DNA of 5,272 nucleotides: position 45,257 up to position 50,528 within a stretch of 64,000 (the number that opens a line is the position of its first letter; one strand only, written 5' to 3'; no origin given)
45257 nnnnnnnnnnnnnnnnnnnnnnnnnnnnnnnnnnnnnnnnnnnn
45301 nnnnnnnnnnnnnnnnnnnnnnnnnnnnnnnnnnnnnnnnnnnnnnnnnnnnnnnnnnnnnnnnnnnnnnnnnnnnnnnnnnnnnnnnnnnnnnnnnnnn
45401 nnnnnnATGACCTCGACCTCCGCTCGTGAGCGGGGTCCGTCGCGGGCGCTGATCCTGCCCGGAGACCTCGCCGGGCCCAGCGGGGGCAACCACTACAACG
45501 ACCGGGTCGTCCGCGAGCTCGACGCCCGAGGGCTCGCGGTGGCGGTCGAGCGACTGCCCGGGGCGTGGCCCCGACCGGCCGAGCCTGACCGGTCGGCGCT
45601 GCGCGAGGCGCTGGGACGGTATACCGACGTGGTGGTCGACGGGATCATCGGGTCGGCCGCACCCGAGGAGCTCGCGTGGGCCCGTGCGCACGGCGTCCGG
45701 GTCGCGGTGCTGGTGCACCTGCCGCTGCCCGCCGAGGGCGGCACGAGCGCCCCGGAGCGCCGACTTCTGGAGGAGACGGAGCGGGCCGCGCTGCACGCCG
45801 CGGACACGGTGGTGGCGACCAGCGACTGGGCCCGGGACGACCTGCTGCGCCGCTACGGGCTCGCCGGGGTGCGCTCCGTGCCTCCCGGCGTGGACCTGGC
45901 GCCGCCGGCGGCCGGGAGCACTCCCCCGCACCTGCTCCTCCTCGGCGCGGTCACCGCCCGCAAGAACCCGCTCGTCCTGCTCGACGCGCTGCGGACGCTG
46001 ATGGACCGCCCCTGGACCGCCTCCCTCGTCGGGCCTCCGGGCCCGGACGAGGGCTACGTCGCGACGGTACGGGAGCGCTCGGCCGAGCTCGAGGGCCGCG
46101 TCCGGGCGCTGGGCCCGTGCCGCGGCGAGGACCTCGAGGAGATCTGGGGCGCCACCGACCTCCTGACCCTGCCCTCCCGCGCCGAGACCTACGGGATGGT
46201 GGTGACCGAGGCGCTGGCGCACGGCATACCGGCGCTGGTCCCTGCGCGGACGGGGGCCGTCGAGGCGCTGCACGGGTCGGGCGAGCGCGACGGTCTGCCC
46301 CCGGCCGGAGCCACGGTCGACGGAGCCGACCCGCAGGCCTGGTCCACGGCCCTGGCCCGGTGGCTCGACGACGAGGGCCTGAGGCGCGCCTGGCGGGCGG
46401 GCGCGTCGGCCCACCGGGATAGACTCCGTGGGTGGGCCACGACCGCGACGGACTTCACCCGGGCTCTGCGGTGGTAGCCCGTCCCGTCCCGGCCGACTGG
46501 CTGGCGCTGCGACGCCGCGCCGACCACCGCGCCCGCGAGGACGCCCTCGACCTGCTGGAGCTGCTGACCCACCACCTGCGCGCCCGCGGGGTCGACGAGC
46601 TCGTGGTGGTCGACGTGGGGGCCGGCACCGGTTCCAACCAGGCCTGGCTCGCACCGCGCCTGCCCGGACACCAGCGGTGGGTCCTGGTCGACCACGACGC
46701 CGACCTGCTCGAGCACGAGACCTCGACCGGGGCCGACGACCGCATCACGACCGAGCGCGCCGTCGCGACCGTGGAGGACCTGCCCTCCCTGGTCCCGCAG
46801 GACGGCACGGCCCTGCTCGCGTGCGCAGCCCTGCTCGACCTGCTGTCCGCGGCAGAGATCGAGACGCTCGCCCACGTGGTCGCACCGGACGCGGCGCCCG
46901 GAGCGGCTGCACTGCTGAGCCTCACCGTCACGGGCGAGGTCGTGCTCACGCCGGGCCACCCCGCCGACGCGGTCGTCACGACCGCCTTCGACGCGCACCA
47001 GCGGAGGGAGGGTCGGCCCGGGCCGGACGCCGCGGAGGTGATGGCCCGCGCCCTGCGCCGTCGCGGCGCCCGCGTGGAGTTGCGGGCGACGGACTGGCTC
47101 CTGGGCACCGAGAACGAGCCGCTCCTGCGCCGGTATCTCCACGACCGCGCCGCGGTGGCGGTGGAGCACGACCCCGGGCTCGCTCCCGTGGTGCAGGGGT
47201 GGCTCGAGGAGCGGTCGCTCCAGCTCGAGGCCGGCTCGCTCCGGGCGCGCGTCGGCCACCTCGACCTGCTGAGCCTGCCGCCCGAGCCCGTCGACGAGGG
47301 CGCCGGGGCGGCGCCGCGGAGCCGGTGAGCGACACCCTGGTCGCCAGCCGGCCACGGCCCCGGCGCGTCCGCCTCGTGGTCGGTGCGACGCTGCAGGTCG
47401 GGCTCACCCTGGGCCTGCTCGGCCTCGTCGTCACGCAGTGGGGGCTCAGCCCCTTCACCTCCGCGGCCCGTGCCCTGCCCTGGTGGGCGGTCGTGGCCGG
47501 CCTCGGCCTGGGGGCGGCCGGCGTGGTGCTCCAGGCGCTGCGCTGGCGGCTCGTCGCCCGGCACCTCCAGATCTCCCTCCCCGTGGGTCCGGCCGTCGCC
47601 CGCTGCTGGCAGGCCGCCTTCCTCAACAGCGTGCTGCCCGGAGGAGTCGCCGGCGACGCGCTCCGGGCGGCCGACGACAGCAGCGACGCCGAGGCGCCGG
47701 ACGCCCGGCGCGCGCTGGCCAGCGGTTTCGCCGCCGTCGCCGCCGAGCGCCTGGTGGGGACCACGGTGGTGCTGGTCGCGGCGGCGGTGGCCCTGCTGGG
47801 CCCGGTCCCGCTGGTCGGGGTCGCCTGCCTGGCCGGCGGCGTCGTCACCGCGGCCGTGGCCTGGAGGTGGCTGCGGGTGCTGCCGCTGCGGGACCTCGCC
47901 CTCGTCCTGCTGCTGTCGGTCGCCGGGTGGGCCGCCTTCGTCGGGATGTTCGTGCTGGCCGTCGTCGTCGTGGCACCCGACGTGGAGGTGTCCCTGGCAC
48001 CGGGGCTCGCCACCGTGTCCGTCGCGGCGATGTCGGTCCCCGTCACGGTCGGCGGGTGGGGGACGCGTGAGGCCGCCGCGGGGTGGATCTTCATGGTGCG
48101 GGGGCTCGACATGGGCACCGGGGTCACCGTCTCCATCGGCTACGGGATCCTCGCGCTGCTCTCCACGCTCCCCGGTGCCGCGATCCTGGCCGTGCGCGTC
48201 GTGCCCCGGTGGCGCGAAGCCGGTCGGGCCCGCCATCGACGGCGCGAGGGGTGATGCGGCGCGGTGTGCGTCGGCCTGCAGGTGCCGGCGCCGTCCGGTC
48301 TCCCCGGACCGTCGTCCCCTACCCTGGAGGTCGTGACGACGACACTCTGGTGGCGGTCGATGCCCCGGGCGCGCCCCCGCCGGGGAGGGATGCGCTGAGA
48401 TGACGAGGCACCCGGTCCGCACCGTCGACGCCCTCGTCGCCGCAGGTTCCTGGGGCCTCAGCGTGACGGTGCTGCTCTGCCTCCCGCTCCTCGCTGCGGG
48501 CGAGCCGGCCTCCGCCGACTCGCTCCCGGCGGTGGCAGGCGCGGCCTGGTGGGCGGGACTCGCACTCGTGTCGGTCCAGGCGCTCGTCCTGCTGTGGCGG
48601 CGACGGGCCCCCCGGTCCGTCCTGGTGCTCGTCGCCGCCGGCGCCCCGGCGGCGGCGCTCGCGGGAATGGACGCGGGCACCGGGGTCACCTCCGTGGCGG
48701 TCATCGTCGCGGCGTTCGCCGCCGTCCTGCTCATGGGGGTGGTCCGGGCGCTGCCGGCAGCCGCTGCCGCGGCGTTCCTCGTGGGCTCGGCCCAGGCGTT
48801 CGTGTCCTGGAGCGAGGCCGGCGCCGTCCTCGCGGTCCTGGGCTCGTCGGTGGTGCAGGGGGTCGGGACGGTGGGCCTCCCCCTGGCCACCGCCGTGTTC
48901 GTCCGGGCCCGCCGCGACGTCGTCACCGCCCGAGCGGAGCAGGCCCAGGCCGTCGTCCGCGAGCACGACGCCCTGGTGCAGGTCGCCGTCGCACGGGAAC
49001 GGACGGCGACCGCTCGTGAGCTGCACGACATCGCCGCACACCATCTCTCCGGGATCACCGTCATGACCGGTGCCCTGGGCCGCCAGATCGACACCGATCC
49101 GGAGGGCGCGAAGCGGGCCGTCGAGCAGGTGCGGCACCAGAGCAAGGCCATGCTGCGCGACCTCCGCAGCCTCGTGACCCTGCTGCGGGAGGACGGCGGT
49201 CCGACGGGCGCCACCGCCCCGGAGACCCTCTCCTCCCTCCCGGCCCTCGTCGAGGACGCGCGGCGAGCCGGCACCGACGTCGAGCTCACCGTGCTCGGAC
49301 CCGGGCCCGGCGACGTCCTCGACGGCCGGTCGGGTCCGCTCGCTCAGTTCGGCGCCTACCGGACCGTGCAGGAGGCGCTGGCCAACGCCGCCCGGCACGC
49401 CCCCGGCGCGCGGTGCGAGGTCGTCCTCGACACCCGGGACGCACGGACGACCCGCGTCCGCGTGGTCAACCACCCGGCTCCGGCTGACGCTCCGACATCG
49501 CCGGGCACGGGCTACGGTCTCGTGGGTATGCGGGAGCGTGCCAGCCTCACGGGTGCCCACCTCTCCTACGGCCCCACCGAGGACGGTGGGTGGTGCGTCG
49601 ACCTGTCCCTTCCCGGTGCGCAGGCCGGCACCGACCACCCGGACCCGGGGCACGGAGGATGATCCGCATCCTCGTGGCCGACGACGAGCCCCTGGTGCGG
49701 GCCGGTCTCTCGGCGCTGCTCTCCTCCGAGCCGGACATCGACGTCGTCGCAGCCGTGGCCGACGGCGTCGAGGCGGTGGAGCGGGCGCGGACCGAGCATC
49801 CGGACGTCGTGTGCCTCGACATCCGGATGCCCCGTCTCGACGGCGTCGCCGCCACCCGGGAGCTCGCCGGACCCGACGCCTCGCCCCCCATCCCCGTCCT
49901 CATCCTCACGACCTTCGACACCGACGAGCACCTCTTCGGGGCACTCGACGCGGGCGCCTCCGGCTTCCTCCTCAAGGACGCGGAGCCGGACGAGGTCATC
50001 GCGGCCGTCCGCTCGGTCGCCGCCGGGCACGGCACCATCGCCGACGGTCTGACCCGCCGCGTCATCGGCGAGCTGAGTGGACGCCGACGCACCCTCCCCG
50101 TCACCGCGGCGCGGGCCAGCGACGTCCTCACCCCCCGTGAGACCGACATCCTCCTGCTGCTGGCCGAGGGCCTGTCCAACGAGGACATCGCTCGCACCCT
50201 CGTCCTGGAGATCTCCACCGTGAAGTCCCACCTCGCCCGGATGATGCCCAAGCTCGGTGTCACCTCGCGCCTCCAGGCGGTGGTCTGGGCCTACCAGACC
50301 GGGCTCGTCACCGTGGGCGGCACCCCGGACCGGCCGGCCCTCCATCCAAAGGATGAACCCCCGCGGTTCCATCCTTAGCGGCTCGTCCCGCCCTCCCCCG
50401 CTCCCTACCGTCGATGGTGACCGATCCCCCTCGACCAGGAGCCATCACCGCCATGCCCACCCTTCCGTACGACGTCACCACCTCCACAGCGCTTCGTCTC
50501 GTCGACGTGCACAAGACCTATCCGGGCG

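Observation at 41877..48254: Seven-gene translationally coupled operon linking a GTP cyclohydrolase II-reductase fusion to a phospholipid head-group, glycosylation, methylation and flippase module (candidate undescribed pathway)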

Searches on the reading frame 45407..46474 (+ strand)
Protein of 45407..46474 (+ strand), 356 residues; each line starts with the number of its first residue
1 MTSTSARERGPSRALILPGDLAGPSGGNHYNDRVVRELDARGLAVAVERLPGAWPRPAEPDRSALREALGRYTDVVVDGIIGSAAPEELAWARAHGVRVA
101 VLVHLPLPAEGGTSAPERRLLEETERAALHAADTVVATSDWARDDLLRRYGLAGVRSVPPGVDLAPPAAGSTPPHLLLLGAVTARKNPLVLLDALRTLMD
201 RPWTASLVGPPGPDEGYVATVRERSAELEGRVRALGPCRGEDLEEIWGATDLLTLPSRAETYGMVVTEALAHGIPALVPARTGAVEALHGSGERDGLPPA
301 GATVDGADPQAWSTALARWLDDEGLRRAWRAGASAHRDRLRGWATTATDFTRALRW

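Call 4: search_protein_families(library=pfam, proteins=[window:45407-46474:+], max_evalue=0.01)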
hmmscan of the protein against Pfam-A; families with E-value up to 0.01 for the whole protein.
window:45407-46474:+ (356 aa): 5 families
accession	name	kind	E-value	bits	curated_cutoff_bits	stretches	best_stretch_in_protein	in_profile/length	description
PF00534.26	Glycos_transf_1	-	7.3e-18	65.1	26.4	1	171-333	13-169/172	Glycosyl transferases group 1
PF13692.12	Glyco_trans_1_4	-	3.3e-17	63.5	27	1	174-322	2-142/142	Glycosyl transferases group 1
PF20706.3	GT4-conflict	-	3.2e-13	49.9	26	1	122-348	137-383/385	Family 4 Glycosyltransferase in conflict systems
PF13439.12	Glyco_transf_4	-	3.3e-11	43.9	28.5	1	88-165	88-169/170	Glycosyltransferase Family 4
PF13579.12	Glyco_trans_4_4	-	1.3e-10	42.3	29.7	1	36-158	33-155/158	Glycosyl transferase 4-like domain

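Call 5: search_protein_families(library=ncbifam, proteins=[window:45407-46474:+], max_evalue=0.01)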
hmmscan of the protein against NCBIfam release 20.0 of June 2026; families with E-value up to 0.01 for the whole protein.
window:45407-46474:+ (356 aa): 19 families
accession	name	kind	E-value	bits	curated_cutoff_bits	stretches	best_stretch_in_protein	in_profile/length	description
TIGR03449.1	mycothiol_MshA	equivalog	1.9e-19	69.8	462.5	1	108-352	143-398/406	D-inositol-3-phosphate glycosyltransferase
TIGR04047.1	MSMEG_0565_glyc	hypoth_equivalog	1.6e-13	50.5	259.85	1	121-348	128-365/373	MSMEG_0565 family glycosyltransferase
NF038011.1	PelF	equivalog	1.2e-11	44.4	100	1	124-346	250-478/489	GT4 family glycosyltransferase PelF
NF041010.1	glycosy_Agl16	equivalog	2.5e-09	36.5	575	1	120-289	122-293/352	glycosylation protein Agl16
NF046085.1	XrtY_assoc_Gly1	equivalog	5.8e-08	32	400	1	175-284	211-319/387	XrtY-associated glycosyltransferase XYAG1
TIGR03999.1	thiol_BshA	equivalog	6e-08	32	273.7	1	207-286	234-309/375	N-acetyl-alpha-D-glucosaminyl L-malate synthase BshA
NF041876.1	EPS_EpsE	equivalog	8.6e-08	31.8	400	1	171-331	212-370/389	exopolysaccharide biosynthesis GT4 family glycosyltransferase EpsE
TIGR03088.1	stp2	hypoth_equivalog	1.5e-06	27.5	409.05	1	240-332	263-348/374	TIGR03088 family PEP-CTERM/XrtA system glycosyltransferase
TIGR02149.1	glgA_Coryne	subfamily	1.9e-06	27.3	302.4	1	124-346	137-379/391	glycogen synthase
NF038295.1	EPS_HpsP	equivalog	9e-06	24.9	550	1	174-281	208-319/388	hormogonium polysaccharide biosynthesis glycosyltransferase HpsP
NF053787.1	GlcN_PG_synth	equivalog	1.4e-05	24.2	480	1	180-288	204-299/361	N-acetylglucosaminyl phosphatidylglycerol synthase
NF047684.1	TeichurnBiosyTuaC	equivalog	1.6e-05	24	550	1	179-291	225-330/391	teichuronic acid biosynthesis protein TuaC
NF012028.0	PRK15484.1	subfamily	0.00024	20.3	618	1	216-287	243-315/380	lipopolysaccharide N-acetylglucosaminyltransferase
NF038255.1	exopoly_VpsD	equivalog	0.00092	18.2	300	1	190-280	220-312/381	VpsD family glycosyltransferase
TIGR02095.1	glgA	subfamily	0.0026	16.5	328.45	1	180-352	301-472/477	glycogen/starch synthase, ADP-glucose type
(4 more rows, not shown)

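Call 54: search_solved_structures(query=window:45407-46474:+, max_evalue=0.001)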
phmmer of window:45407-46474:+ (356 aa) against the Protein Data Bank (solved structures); distinct sequences matched with E-value up to 0.001: 7.
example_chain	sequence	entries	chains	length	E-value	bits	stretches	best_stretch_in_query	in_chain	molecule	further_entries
3c4q_A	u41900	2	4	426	1.5e-15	60.4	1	177-350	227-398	Predicted glycosyltransferases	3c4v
3c48_A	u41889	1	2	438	1.5e-15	60.4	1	177-350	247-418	Predicted glycosyltransferases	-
3oka_A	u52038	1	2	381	2e-05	27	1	183-348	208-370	GDP-mannose-dependent alpha-(1-6)-phosphatidylinositol monomannoside mannosyltransferase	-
3okc_A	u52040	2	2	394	2.2e-05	26.9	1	183-348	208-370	GDP-mannose-dependent alpha-(1-6)-phosphatidylinositol monomannoside mannosyltransferase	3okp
2jjm_A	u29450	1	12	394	0.00028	23.3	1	224-309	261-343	GLYCOSYL TRANSFERASE, GROUP 1 FAMILY PROTEIN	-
3mbo_A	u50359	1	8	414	0.0003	23.2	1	224-309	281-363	Glycosyltransferase, group 1 family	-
6kih_A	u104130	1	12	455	0.00052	22.4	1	115-323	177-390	Tll1590 protein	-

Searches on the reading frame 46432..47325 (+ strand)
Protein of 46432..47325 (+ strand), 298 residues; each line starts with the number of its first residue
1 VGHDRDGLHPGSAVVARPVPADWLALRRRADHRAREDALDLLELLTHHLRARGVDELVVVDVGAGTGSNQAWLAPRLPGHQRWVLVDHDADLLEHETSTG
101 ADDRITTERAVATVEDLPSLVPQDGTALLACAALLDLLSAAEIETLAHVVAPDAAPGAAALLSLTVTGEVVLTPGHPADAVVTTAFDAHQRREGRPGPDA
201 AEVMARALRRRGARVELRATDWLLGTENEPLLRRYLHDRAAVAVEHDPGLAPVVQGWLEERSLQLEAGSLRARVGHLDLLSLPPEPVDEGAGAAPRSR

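Call 4: search_protein_families(library=pfam, proteins=[window:46432-47325:+], max_evalue=0.01)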
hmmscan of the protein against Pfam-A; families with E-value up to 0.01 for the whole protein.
window:46432-47325:+ (298 aa): 1 family
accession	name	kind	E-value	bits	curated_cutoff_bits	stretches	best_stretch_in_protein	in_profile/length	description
PF13649.12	Methyltransf_25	-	2.3e-06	28.6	27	1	59-147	1-86/97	Methyltransferase domain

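Call 5: search_protein_families(library=ncbifam, proteins=[window:46432-47325:+], max_evalue=0.01)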
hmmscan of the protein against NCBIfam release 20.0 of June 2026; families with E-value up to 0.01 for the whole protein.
window:46432-47325:+ (298 aa): 0 families

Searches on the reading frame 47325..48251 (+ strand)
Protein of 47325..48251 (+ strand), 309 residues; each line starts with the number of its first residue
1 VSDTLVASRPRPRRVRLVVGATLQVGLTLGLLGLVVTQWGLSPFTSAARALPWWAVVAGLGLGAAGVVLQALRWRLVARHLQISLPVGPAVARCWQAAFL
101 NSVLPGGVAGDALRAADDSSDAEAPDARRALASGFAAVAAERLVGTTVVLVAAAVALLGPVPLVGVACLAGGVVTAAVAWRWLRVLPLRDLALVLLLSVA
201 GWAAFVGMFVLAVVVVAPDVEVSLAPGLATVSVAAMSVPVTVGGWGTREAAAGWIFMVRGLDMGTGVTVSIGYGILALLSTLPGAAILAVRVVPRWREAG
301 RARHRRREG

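Call 4: search_protein_families(library=pfam, proteins=[window:47325-48251:+], max_evalue=0.01)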
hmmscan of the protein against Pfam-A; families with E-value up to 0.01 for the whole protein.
window:47325-48251:+ (309 aa): 1 family
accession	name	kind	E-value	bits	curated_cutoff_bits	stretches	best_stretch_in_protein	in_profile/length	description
PF03706.18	LPG_synthase_TM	-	2.4e-21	76.9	33.4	2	23-178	3-158/302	Lysylphosphatidylglycerol synthase TM region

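Call 5: search_protein_families(library=ncbifam, proteins=[window:47325-48251:+], max_evalue=0.01)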
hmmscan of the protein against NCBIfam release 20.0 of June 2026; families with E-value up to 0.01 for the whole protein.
window:47325-48251:+ (309 aa): 2 families
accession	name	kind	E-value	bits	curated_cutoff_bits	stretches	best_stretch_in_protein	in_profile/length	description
TIGR00374.1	TIGR00374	subfamily_domain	3.7e-07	29.9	43.2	1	50-158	26-129/323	flippase-like domain-containing protein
NF033480.1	bifunc_MprF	equivalog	0.0077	14.5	600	1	40-256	28-261/841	bifunctional lysylphosphatidylglycerol flippase/synthetase MprF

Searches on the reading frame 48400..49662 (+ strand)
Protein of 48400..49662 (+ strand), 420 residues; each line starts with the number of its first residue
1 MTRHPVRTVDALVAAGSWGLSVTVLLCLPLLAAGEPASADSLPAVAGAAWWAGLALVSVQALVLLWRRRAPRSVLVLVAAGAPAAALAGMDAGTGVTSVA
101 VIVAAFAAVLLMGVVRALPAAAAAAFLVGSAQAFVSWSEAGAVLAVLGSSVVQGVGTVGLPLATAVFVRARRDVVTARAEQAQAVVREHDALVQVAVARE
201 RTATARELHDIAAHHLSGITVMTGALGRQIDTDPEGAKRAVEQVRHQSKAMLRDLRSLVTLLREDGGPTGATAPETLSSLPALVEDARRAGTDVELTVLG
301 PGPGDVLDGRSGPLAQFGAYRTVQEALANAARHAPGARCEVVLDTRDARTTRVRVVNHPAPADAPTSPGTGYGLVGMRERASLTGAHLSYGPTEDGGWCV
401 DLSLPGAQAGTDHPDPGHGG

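Call 8: search_protein_families(library=pfam, proteins=[window:48400-49662:+], max_evalue=0.001)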
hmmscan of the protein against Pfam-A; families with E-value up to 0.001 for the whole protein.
window:48400-49662:+ (420 aa): 2 families
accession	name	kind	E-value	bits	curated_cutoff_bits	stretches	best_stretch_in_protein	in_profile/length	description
PF07730.19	HisKA_3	-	4.5e-16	59.6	24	1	200-265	1-66/68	Histidine kinase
PF02518.31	HATPase_c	-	2.4e-06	28.4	26.4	1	319-406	6-109/111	Histidine kinase-, DNA gyrase B-, and HSP90-like ATPase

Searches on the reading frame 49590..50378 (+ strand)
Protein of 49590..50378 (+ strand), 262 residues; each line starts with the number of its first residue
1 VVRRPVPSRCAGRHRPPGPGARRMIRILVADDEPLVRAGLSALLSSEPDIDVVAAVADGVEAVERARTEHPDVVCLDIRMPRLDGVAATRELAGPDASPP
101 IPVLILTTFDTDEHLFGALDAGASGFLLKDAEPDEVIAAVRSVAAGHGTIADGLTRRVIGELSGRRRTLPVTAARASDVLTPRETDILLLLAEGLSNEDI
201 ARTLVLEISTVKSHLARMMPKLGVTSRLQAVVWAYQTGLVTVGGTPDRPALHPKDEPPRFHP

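Call 8: search_protein_families(library=pfam, proteins=[window:49590-50378:+], max_evalue=0.001)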
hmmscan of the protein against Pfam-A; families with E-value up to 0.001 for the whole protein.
window:49590-50378:+ (262 aa): 3 families
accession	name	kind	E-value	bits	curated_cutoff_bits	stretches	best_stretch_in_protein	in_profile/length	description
PF00072.30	Response_reg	-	2.8e-26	92.3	30.2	1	27-141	1-111/111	Response regulator receiver domain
PF00196.25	GerE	-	8.3e-18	64.2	23.5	1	178-234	1-57/57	Bacterial regulatory proteins, luxR family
PF08281.18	Sigma70_r4_2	-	3.2e-06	27.1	25.7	1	177-217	8-49/54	Sigma-70, region 4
